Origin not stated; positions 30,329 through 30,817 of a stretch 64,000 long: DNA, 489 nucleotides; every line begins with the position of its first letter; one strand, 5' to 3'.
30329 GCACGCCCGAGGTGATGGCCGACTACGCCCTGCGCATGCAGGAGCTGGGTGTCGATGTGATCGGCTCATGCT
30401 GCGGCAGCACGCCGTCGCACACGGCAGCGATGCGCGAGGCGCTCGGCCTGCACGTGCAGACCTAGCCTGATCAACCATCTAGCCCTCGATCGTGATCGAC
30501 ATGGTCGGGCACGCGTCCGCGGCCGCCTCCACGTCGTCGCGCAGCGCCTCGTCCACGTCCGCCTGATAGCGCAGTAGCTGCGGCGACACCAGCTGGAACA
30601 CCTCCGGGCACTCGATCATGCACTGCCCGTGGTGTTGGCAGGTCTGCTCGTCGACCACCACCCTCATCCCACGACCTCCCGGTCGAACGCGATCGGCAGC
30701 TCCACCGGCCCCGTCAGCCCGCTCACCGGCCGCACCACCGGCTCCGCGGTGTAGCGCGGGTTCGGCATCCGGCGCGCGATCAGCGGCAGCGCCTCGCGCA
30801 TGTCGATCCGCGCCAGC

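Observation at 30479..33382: MttB paralog 2 co-operonic with a cytochrome P450 and its ferredoxin, under a shared IclR-type palindrome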

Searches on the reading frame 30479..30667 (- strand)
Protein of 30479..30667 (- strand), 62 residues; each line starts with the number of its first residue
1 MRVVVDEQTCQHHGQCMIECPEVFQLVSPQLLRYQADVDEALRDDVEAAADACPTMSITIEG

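Call 5: search_protein_families(library=pfam, proteins=[window:30479-30667:-])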
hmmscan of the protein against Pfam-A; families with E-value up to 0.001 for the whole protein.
window:30479-30667:- (62 aa): 4 families
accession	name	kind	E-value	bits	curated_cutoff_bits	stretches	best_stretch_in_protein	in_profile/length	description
PF13370.11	Fer4_13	-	3e-11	44.3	24.5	1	5-59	1-57/58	4Fe-4S single cluster domain of Ferredoxin I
PF13459.11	Fer4_15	-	7.5e-11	43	22.4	1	3-60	1-66/66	4Fe-4S single cluster domain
PF06902.16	Fer4_19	-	7.8e-05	23.1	24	1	2-54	7-55/64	Divergent 4Fe-4S mono-cluster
PF13237.11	Fer4_10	-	0.0002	21.7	25.5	1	3-53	2-42/53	4Fe-4S dicluster domain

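Call 6: search_protein_families(library=ncbifam, proteins=[window:30479-30667:-])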
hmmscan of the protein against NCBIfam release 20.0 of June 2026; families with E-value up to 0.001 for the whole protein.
window:30479-30667:- (62 aa): 0 families
